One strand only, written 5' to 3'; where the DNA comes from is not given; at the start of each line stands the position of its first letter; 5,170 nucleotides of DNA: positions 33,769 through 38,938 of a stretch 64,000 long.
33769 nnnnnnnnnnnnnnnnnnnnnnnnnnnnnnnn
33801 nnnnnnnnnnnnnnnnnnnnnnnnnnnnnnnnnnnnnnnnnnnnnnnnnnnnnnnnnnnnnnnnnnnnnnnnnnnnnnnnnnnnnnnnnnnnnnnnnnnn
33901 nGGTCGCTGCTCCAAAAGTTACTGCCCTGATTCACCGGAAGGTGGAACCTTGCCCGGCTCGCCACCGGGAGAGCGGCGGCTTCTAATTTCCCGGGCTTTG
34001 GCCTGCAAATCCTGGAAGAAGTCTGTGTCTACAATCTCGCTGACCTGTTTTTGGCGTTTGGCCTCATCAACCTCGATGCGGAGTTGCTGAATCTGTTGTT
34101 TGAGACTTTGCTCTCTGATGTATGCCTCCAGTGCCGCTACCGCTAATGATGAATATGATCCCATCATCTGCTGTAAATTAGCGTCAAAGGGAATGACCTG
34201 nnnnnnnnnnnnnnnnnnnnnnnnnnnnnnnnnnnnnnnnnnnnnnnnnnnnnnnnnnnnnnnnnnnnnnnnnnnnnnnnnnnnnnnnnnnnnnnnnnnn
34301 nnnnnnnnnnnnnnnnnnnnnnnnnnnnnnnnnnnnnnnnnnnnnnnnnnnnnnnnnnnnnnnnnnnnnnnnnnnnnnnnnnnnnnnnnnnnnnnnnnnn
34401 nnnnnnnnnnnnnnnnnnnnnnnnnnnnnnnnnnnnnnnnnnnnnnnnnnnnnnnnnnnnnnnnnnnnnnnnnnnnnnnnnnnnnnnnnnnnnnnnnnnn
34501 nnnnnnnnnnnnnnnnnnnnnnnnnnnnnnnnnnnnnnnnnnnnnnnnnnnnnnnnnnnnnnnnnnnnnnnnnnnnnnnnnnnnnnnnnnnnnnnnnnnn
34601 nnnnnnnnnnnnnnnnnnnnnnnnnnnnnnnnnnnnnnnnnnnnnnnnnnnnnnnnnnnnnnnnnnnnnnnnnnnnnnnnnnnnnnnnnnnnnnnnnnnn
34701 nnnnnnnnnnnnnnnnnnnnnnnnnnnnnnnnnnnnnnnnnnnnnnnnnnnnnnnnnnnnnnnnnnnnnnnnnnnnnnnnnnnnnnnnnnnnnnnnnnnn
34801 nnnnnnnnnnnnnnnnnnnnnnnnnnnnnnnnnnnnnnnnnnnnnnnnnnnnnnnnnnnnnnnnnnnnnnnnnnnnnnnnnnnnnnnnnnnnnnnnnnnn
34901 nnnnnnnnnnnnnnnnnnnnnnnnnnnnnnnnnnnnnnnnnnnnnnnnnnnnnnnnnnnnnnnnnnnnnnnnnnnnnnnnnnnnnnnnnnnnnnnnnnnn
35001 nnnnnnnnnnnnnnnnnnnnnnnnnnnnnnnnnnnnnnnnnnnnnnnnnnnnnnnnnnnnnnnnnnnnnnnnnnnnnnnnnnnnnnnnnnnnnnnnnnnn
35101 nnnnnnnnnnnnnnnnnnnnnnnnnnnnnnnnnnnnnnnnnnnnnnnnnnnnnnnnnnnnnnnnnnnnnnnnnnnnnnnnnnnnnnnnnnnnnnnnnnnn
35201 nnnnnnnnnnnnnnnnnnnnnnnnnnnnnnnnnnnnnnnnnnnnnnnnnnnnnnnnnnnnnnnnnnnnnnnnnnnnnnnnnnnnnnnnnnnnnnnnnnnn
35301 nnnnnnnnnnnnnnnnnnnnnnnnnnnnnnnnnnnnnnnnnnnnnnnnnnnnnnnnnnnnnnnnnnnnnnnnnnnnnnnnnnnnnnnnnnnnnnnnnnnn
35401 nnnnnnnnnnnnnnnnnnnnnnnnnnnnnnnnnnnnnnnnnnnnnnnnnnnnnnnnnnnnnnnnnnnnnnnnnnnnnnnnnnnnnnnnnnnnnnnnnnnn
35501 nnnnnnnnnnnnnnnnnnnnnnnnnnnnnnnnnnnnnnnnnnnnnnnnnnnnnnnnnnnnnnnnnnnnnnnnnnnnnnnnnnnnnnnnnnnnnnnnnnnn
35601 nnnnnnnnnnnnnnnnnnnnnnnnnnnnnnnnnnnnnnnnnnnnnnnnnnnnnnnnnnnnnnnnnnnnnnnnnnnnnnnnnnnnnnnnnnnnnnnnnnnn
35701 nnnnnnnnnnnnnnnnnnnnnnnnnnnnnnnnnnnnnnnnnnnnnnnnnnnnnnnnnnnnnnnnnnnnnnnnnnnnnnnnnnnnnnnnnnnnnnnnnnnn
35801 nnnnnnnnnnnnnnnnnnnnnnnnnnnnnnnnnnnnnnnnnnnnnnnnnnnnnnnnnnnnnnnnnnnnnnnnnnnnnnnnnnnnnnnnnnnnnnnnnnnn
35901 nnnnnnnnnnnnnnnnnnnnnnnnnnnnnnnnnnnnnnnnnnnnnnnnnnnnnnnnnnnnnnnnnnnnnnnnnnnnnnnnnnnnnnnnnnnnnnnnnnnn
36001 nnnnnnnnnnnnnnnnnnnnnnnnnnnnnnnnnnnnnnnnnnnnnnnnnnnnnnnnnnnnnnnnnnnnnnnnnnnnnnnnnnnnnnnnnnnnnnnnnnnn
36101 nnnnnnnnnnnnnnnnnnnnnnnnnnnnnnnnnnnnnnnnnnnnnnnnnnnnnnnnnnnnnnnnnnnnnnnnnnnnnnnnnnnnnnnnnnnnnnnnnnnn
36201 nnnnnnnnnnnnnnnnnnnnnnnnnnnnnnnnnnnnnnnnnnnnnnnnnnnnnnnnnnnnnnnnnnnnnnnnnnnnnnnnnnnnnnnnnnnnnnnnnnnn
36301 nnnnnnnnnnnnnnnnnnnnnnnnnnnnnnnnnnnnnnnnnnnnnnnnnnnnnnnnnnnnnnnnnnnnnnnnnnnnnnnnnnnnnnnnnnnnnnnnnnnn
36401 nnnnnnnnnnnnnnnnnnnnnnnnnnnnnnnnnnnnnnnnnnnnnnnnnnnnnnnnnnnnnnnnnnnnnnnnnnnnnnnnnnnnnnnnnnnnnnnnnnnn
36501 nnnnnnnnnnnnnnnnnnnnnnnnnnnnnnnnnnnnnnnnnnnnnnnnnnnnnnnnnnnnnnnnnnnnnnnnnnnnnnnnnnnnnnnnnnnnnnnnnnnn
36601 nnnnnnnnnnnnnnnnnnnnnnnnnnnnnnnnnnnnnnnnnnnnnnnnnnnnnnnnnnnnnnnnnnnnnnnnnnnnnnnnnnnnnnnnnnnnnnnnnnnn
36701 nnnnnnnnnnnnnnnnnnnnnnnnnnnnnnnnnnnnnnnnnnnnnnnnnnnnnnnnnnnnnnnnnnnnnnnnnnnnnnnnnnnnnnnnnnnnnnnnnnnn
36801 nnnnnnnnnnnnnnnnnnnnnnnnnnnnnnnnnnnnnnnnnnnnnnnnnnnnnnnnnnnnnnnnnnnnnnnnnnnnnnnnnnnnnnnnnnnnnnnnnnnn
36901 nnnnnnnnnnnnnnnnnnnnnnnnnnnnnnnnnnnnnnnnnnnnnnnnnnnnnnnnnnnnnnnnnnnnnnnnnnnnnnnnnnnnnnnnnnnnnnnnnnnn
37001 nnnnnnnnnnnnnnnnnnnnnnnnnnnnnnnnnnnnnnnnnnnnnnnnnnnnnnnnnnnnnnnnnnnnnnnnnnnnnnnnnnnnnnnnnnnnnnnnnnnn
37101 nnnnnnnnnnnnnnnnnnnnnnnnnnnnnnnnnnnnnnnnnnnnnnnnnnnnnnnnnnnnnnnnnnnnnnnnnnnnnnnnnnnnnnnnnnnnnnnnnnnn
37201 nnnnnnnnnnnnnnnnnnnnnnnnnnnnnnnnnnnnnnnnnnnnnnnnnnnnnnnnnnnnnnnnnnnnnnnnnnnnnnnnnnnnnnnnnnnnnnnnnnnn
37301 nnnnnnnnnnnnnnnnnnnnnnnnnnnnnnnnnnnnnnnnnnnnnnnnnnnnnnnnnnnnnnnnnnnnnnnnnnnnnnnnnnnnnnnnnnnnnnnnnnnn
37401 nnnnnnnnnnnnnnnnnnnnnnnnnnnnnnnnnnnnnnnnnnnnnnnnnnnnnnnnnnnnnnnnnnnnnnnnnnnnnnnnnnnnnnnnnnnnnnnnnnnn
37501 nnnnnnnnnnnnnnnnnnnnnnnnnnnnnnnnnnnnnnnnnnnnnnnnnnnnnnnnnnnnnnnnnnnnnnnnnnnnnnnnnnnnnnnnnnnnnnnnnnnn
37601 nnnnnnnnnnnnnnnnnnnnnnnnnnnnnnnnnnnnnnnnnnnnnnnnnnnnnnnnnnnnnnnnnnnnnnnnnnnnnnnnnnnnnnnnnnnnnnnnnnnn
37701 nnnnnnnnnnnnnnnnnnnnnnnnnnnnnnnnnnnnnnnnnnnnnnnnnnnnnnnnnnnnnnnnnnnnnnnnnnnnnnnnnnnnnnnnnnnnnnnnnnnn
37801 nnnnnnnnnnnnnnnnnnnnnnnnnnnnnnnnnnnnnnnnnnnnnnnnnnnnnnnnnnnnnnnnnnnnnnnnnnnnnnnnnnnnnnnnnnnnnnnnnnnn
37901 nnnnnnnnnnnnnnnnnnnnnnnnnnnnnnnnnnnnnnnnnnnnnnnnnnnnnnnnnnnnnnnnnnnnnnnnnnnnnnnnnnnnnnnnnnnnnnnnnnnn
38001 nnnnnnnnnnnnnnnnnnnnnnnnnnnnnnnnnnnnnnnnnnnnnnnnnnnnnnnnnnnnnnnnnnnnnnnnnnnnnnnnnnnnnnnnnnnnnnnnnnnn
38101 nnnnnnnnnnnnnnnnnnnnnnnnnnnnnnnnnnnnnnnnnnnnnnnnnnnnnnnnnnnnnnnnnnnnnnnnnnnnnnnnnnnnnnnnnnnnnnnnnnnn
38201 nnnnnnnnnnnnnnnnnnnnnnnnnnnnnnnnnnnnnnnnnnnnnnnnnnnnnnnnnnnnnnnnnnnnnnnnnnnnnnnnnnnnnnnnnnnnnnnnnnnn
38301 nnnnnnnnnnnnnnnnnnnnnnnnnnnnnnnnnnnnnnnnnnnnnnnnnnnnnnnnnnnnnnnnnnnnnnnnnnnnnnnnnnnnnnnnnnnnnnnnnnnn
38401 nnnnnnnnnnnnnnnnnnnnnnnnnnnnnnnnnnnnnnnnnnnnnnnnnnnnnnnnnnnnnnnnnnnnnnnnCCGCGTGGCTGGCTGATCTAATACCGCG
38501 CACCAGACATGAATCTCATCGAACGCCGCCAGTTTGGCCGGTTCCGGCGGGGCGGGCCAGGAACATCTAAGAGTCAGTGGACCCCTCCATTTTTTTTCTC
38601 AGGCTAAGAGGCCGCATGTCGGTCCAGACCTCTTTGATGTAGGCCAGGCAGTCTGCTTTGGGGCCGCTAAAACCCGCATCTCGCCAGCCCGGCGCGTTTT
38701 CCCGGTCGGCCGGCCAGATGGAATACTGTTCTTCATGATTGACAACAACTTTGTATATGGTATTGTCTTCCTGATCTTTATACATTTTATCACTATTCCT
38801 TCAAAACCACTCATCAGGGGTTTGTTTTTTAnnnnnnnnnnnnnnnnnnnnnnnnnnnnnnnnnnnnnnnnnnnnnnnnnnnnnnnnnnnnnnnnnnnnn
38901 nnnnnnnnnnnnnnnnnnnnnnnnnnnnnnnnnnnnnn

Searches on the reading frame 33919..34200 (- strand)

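Call 64: search_protein_families(library=pfam, proteins=[window:33919-34200:-], max_evalue=5)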
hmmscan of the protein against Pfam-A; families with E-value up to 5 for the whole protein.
window:33919-34200:- (93 aa): 5 families
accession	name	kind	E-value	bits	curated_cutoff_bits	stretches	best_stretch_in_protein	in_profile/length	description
PF13623.11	SurA_N_2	-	0.0055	17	28.5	1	10-63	68-130/145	SurA-like N-terminal domain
PF15575.11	Imm49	-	0.051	13.6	30.1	1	13-65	88-151/217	Immunity protein 49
PF15003.11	HAUS2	-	0.13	12.4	27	1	23-63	39-80/191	HAUS augmin-like complex subunit 2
PF11814.14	DUF3335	-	0.16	11.9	25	1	18-74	58-114/206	Peptidase_C39 like family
PF08663.15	HalX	-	0.23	12.3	23.2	1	49-75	24-50/68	HalX domain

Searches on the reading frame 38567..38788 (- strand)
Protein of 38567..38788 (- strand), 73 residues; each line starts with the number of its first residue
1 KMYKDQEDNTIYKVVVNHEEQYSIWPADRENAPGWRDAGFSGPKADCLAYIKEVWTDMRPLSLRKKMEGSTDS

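Call 14: find_encoding_contigs(protein=window:38567-38788:-, flank=10000, max_places=6)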
Protein window:38567-38788:- (73 aa): no gene with exactly this product is on record in the collection.

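Call 52: search_protein_families(library=ncbifam, proteins=[window:38567-38785:-], max_evalue=0.00001)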
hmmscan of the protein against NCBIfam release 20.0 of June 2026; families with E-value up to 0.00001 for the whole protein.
window:38567-38785:- (72 aa): 0 families
